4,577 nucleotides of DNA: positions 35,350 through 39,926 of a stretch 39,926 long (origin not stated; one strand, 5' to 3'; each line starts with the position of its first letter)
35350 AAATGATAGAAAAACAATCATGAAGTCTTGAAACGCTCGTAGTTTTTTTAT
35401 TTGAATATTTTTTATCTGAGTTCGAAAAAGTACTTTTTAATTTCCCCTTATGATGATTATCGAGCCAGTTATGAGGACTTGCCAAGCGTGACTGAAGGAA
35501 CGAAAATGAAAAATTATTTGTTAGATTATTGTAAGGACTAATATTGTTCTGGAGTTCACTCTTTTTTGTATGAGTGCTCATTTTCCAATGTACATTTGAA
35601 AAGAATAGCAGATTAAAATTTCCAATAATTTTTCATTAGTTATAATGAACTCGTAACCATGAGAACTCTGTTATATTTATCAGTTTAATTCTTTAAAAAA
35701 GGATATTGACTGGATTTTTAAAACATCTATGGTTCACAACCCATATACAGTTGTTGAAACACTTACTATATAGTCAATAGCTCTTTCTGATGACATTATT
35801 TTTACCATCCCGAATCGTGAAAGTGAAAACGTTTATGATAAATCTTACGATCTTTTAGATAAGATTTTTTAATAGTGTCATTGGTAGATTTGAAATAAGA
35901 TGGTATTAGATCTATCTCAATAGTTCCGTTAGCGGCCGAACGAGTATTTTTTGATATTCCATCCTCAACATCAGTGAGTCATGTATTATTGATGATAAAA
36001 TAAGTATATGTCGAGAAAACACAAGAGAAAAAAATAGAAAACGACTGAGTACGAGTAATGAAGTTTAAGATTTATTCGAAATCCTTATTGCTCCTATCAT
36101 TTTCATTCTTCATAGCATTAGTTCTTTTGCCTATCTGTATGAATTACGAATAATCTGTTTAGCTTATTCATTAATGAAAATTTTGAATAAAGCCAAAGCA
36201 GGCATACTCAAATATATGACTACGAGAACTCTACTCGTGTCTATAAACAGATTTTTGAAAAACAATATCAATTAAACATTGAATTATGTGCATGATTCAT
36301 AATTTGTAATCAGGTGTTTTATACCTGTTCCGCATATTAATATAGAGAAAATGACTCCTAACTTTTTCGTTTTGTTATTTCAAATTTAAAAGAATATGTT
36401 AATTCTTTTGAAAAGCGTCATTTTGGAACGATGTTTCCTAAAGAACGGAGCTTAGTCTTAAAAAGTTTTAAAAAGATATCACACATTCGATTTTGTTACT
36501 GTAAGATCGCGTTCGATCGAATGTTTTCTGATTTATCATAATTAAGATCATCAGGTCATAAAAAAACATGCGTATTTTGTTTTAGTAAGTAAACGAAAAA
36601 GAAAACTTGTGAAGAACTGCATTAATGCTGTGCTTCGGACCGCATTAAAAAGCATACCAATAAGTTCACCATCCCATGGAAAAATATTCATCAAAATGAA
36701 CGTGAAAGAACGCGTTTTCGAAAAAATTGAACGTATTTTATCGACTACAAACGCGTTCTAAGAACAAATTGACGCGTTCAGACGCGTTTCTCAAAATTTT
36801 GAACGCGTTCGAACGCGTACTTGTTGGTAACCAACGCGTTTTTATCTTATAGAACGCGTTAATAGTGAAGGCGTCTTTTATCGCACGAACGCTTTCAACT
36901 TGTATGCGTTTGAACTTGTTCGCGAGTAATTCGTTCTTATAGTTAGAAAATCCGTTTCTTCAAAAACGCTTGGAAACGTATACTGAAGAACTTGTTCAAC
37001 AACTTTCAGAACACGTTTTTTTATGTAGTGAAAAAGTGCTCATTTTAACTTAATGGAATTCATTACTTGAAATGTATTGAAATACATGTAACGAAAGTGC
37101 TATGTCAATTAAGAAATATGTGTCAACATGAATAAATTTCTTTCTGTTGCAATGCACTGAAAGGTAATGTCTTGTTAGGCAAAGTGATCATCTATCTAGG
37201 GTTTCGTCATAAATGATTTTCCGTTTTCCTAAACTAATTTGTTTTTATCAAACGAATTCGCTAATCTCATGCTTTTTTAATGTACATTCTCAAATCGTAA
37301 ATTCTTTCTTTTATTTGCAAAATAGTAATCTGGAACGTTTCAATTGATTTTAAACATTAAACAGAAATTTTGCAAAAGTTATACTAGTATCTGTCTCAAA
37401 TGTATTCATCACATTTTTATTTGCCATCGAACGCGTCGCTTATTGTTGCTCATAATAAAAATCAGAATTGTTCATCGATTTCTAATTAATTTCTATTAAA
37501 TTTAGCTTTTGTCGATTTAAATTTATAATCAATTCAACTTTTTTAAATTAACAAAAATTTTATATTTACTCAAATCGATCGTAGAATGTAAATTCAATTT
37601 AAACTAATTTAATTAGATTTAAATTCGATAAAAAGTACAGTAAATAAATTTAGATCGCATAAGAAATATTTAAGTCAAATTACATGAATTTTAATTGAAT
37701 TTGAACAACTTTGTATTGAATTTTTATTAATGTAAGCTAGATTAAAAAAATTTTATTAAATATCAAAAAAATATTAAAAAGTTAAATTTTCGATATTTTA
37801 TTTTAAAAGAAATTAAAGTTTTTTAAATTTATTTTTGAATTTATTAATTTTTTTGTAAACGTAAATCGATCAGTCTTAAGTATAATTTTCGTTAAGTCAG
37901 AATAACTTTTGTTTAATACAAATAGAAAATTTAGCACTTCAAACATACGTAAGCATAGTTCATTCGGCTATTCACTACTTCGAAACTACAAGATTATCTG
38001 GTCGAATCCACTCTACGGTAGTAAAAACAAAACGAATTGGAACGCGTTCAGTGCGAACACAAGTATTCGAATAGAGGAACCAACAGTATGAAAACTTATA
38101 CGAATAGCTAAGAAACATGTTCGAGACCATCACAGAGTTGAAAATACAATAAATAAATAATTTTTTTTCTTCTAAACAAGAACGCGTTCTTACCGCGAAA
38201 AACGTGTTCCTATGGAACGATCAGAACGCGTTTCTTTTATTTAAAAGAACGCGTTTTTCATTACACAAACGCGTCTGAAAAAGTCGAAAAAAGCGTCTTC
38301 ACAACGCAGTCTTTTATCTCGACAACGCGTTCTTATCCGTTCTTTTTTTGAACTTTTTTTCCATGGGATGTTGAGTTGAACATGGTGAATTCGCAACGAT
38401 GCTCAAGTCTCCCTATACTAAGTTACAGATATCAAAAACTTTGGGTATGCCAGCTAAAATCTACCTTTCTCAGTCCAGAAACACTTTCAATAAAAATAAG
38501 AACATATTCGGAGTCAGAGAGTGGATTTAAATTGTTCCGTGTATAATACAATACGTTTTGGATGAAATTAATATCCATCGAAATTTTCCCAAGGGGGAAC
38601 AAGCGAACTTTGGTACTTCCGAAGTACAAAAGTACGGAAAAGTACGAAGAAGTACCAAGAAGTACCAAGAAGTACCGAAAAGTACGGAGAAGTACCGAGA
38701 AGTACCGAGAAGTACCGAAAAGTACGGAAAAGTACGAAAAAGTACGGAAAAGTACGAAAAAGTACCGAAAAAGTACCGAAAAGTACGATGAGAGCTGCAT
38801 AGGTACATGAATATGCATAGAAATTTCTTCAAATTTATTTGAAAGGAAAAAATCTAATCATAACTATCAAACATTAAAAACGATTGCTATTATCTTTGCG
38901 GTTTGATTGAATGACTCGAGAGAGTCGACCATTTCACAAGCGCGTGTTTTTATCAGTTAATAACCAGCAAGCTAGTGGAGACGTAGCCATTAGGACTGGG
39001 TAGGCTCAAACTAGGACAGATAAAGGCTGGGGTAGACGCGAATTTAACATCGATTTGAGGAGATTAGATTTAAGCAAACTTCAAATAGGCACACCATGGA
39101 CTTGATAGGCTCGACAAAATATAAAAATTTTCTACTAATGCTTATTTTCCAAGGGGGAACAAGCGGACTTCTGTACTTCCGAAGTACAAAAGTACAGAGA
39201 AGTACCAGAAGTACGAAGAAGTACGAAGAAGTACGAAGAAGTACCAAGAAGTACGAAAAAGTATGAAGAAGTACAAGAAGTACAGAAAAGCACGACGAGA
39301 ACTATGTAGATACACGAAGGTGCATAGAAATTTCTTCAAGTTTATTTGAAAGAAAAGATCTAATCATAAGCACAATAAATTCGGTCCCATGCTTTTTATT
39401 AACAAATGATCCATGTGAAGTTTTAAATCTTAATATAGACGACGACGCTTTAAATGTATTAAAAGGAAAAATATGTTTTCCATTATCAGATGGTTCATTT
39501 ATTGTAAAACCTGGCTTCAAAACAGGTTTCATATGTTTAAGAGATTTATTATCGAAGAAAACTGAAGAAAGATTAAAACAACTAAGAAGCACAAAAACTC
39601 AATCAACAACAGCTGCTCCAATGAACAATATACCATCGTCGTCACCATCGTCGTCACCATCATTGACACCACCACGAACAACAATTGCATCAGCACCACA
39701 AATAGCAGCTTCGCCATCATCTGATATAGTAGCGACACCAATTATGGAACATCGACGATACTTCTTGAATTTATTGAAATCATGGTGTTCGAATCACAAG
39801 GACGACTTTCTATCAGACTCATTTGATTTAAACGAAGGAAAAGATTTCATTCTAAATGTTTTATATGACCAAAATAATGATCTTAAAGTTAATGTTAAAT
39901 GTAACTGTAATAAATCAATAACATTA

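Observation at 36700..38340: Two clusters of the palindromic decamer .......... flanking a ~1-kb extremely AT-rich core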

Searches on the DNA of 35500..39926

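Call 48: search_rna_families(source=window, start=35500, end=39926, threshold=evalue, max_evalue=1)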
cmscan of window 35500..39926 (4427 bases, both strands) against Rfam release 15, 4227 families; matches with E-value up to 1: 3.
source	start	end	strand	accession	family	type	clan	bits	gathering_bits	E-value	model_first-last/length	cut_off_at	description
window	35890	35957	+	RF01501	Afu_199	Gene; snRNA; snoRNA; CD-box;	-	22.6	45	0.7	1-77/77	no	A. fimigatus snoRNA Afu_199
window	38216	38374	+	RF02374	YenS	Gene; sRNA;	-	21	80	0.16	1-169/169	no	Yersinia YenS sRNA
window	36769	36821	+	RF03181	mir-2755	Gene; miRNA;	-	19.6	76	0.71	1-74/74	no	mir-2755 microRNA precursor family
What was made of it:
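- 37019..38039 (.): AT-rich non-coding core (about 76% A+T; 85.6% in 37480-37860), with one isolated motif copy at 37429-37438. No Rfam hit comes near a gathering score (call 48).
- Tried and rejected: Rfam gave only sub-threshold noise (call 48).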

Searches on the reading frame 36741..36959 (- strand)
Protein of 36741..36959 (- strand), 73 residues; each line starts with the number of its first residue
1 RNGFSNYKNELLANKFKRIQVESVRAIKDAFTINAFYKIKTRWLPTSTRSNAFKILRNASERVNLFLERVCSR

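Call 44: search_protein_representatives(protein=window:36741-36959:-)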
Query: 73 residues. Proteins with E-value up to 0.001 (for the whole library): 0; up to 1e-10: 0; up to 1e-30: 0. The best 0 are listed.
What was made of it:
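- A phmmer search with an arm translation against 1.84 billion proteins gave 0 hits (call 44).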

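Call 55: search_protein_families(library=pfam, proteins=[window:36741-36959:-], max_evalue=1)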
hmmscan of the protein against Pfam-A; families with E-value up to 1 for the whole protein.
window:36741-36959:- (73 aa): 1 family
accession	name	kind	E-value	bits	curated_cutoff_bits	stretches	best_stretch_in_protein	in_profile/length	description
PF18748.7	HMUDK_HMUD1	-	0.089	12.7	27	1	1-31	147-176/196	5-hmdU DNA kinase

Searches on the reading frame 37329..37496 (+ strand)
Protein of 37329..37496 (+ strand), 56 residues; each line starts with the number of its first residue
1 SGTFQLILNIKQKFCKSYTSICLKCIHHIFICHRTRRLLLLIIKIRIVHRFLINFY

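Call 55: search_protein_families(library=pfam, proteins=[window:37329-37496:+], max_evalue=1)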
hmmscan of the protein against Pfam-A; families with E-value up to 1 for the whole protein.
window:37329-37496:+ (56 aa): 0 families

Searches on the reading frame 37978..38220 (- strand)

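Call 55: search_protein_families(library=pfam, proteins=[window:37978-38220:-], max_evalue=1)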
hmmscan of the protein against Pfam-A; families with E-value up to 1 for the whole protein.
window:37978-38220:- (81 aa): 1 family
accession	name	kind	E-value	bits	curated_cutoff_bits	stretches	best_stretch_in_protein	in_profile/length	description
PF13239.11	2TM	-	0.058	13.9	24.8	1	19-50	15-42/79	2TM domain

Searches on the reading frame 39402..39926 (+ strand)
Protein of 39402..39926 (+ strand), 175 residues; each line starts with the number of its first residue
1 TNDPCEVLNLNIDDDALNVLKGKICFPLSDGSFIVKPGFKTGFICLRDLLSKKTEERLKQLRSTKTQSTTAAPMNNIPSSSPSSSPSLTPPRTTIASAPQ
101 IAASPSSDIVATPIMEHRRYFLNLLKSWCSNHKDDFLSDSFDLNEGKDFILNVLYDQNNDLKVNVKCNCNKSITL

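Call 12: find_homologous_proteins(query=window:39402-39926:+)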
Query seq(175 aa) (175 aa): 8 proteins with E <= 0.001 among 207 candidates.
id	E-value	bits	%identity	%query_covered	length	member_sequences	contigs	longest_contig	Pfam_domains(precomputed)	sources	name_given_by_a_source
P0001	2.7e-67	244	78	86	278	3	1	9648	-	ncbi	ncbi:unnamed protein product, partial [Rotaria magnacalcarata]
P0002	2.6e-64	234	66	100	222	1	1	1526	-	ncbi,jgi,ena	jgi:hypothetical protein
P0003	1.6e-52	196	97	54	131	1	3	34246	-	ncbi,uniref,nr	ncbi:unnamed protein product [Rotaria magnacalcarata]|uniref:Uncharacterized protein n=1 Tax=Rotaria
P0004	1.4e-39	154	69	69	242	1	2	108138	-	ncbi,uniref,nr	ncbi:unnamed protein product [Rotaria sordida]|uniref:Uncharacterized protein n=1 Tax=Rotaria sordid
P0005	6.1e-29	119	69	46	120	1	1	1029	-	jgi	-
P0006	1.6e-27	114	66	53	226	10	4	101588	-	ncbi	ncbi:unnamed protein product [Rotaria socialis]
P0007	1.4e-23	102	69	48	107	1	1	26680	-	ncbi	ncbi:unnamed protein product [Rotaria magnacalcarata]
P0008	3.6e-20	90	83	31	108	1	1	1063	-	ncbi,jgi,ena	jgi:hypothetical protein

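Call 13: find_encoding_contigs(protein=P0003, flank=10000, max_places=10)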
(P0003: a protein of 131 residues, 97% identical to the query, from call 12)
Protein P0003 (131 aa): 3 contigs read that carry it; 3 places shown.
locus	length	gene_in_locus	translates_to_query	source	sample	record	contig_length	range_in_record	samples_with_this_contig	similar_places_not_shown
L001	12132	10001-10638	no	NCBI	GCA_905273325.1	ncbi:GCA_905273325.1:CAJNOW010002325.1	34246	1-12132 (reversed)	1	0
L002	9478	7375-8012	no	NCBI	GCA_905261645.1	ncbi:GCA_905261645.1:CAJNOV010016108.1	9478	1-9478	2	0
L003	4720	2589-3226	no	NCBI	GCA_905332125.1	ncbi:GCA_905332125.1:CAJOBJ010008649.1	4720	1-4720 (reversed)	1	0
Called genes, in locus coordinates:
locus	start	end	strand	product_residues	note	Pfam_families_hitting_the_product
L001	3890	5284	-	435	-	PF00909:Ammonium_transp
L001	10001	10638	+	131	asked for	-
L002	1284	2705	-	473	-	PF00909:Ammonium_transp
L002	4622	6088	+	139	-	-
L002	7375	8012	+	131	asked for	-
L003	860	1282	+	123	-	-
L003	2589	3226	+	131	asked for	-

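Call 14: find_encoding_contigs(protein=P0001, flank=10000, max_places=10)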
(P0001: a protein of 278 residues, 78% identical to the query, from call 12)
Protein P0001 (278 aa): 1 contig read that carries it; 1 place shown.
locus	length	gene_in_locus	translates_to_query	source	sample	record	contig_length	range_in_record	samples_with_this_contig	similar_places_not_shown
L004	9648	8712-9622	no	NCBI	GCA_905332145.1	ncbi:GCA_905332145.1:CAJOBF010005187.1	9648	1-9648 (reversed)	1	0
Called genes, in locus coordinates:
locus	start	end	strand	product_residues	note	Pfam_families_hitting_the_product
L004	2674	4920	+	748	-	PF03781:FGE-sulfatase, PF13489:Methyltransf_23 (weak), PF08241:Methyltransf_11, PF08242:Methyltransf_12, PF13649:Methyltransf_25 (weak), PF13847:Methyltransf_31 (weak)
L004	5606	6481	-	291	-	-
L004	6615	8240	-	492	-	PF12017:Tnp_P_element (weak)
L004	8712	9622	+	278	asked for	-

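Call 58: search_protein_families(library=pfam, proteins=[L004:5606-6481:-, L004:6615-7145:-, L004:7105-7680:-, L004:7875-8240:-, P0001], max_evalue=0.1)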
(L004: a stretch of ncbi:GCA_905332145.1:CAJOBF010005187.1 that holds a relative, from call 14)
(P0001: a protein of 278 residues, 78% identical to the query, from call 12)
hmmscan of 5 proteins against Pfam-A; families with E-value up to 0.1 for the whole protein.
L004:5606-6481:- (291 aa): 1 family
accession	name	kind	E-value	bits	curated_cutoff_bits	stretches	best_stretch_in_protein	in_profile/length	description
PF20452.3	Calmod_bind_C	-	0.046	14.3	24.2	0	131-159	28-56/62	Calmodulin binding protein C-terminal domain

L004:6615-7145:- (176 aa): 0 families

L004:7105-7680:- (191 aa): 0 families

L004:7875-8240:- (121 aa): 1 family
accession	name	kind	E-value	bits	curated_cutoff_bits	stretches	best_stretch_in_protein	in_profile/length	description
PF23361.1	BBS7_pf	-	0.097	13.2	28.2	0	69-113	57-101/103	BBS7 platform domain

P0001 (278 aa): 0 families

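Call 62: find_encoding_contigs(protein=P0007, flank=10000, max_places=10)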
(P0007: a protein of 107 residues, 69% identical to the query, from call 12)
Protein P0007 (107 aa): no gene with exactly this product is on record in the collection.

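Call 63: find_encoding_contigs(protein=P0006, flank=10000, max_places=10)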
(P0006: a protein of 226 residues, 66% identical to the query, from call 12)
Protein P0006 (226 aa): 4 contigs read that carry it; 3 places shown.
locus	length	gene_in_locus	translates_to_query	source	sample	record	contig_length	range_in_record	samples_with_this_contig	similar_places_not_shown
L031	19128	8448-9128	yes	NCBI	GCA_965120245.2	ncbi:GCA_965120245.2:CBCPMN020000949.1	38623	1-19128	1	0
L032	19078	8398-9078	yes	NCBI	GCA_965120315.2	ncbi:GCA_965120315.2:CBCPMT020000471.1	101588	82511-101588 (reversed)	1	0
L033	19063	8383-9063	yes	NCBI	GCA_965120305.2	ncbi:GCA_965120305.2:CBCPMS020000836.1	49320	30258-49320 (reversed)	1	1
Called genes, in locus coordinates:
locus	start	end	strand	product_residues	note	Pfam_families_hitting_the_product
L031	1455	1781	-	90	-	-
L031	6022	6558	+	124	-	-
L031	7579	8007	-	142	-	PF00632:HECT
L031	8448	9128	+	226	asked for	-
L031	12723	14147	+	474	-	-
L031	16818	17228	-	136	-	-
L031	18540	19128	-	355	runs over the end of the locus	PF00240:ubiquitin, PF11976:Rad60-SLD (weak), PF07591:PT-HINT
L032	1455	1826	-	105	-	-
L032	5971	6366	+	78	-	-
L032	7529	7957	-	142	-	PF00632:HECT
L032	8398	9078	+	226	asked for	-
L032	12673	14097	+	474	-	-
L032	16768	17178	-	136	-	-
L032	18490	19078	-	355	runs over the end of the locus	PF00240:ubiquitin, PF11976:Rad60-SLD (weak), PF07591:PT-HINT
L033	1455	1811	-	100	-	-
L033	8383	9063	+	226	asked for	-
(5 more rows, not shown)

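Call 73: find_encoding_contigs(protein=P0004, flank=10000, max_places=10)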
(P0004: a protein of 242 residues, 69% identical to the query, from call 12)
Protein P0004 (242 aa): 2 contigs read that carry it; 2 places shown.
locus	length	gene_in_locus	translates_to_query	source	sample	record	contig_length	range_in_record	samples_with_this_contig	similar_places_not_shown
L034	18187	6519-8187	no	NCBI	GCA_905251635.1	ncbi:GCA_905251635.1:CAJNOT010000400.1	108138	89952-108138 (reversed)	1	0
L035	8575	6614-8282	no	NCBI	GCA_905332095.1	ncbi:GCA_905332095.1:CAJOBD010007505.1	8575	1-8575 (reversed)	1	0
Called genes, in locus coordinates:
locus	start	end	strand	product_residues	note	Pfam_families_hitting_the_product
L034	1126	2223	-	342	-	PF00001:7tm_1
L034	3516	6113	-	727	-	PF12017:Tnp_P_element (weak)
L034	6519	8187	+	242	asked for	-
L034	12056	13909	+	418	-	-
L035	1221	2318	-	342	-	PF00001:7tm_1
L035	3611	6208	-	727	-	PF12017:Tnp_P_element (weak)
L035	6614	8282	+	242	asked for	-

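Call 76: search_protein_families(library=pfam, proteins=[L034:4986-6209:-, L034:4459-4986:-, L034:3516-4352:-], max_evalue=0.1)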
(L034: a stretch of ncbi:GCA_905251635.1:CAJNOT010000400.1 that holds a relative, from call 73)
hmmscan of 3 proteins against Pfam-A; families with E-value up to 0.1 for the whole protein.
L034:4986-6209:- (407 aa): 1 family
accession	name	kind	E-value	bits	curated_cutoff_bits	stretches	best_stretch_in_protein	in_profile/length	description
PF12017.13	Tnp_P_element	-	2.4e-06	28.3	23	1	173-241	7-72/73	Transposable element P transposase-like, HTH domain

L034:4459-4986:- (175 aa): 0 families

L034:3516-4352:- (278 aa): 1 family
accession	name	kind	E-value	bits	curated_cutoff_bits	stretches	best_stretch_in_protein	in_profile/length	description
PF20452.3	Calmod_bind_C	-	0.056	14.1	24.2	0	135-162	28-55/62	Calmodulin binding protein C-terminal domain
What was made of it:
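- Closest known: The neighbouring Rotaria P-superfamily-like transposon. Different: It has a clear 8-bp TSD, multiple copies in several Rotaria species, and a full copy with a Tnp_P_element-domain ORF (call 76).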
